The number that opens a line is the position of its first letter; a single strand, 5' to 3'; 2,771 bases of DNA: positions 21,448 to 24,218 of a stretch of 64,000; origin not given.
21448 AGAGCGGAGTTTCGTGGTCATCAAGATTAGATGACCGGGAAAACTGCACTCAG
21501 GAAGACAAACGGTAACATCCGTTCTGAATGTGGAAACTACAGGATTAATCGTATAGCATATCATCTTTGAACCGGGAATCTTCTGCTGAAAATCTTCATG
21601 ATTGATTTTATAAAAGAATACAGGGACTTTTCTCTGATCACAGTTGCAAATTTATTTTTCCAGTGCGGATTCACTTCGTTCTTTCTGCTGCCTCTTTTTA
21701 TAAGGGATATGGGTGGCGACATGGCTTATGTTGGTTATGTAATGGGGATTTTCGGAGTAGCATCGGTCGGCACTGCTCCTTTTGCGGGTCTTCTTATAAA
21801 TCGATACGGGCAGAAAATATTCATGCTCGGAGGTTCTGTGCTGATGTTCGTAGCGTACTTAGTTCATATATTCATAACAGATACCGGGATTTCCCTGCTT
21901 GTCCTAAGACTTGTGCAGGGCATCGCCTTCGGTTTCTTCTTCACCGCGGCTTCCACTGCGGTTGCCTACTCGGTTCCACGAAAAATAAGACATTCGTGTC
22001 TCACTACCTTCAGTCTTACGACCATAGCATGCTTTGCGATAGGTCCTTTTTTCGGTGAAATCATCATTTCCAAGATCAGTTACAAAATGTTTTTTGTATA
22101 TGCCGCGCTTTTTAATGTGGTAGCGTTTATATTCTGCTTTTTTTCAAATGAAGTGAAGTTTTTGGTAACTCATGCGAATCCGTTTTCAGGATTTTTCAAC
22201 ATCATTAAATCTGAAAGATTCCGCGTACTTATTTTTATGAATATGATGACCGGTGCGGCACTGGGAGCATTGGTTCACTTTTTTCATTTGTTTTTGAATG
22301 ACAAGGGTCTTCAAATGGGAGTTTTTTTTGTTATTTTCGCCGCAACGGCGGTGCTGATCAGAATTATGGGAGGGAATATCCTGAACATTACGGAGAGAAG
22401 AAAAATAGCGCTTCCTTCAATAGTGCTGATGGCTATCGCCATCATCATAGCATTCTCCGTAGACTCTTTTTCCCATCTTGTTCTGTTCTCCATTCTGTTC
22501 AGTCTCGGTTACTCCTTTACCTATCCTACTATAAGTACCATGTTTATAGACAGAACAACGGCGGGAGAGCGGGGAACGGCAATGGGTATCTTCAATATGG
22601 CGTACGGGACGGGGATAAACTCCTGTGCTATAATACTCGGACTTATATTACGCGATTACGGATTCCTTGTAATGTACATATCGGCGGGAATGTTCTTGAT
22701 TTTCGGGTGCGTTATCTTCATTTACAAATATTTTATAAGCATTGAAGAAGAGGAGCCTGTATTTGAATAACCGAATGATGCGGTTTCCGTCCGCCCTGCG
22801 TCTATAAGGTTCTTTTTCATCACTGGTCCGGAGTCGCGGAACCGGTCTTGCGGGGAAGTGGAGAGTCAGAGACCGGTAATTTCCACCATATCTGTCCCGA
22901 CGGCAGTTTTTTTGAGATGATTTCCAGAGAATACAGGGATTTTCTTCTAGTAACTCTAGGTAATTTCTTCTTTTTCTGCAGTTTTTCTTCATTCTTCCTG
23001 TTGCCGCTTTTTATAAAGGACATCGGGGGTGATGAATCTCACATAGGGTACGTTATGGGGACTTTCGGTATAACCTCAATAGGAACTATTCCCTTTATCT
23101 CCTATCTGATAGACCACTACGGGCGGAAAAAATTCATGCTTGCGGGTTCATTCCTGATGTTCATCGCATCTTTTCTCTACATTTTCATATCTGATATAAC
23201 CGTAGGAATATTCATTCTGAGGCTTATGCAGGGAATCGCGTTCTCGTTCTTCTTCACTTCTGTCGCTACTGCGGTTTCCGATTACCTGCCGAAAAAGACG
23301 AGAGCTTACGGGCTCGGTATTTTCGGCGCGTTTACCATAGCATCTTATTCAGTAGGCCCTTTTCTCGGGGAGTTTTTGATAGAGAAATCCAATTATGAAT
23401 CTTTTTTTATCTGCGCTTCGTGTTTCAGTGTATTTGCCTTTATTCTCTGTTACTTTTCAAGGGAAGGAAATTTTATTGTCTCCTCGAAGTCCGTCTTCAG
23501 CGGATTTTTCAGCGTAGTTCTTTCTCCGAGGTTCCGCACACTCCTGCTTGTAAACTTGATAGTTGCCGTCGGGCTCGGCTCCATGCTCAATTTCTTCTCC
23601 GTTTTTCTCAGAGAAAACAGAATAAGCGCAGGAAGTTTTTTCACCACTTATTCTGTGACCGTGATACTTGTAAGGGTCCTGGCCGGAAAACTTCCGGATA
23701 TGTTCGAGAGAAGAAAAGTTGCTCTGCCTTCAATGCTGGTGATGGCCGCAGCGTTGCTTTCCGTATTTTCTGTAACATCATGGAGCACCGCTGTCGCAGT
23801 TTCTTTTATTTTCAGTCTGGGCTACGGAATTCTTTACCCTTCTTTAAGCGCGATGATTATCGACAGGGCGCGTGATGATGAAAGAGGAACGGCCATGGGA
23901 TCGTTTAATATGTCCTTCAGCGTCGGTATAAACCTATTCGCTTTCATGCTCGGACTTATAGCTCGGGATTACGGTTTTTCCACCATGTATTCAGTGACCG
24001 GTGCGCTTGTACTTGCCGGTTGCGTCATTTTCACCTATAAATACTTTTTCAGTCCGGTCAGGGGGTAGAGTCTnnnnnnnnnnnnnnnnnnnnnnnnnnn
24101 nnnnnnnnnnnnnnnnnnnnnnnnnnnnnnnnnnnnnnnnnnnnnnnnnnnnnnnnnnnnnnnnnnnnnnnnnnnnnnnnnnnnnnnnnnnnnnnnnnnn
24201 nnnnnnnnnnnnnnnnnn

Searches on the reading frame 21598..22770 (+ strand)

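Call 68: search_protein_families(library=pfam, proteins=[window:21598-22770:+], max_evalue=0.00001)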
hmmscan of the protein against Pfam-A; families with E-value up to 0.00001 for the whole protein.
window:21598-22770:+ (390 aa): 4 families
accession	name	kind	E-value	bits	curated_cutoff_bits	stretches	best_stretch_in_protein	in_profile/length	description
PF07690.21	MFS_1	-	2.2e-37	129.2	33.4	2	22-262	10-262/347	Major Facilitator Superfamily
PF12832.13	MFS_1_like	-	1.6e-09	37.8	25.2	1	143-355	140-366/373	MFS_1 like family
PF00083.30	Sugar_tr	-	2.5e-09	37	22.3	1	44-191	47-200/452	Sugar (and other) transporter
PF05977.19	MFS_3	-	9.6e-09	34.6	27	1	16-177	226-387/524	Transmembrane secretion effector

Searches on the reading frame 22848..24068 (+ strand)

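Call 68: search_protein_families(library=pfam, proteins=[window:22848-24068:+], max_evalue=0.00001)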
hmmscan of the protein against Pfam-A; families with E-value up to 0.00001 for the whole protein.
window:22848-24068:+ (406 aa): 5 families
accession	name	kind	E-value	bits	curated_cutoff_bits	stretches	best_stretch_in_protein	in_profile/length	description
PF07690.21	MFS_1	-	3.8e-50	171.2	33.4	2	37-253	3-228/347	Major Facilitator Superfamily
PF05977.19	MFS_3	-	6e-16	58.4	27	1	21-204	212-393/524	Transmembrane secretion effector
PF12832.13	MFS_1_like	-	7.8e-12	45.4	25.2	1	40-372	9-362/373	MFS_1 like family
PF00083.30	Sugar_tr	-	6.5e-11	42.2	22.3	1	20-203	244-436/452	Sugar (and other) transporter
PF13347.12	MFS_2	-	1.4e-07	30.9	27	1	33-165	228-365/427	MFS/sugar transport protein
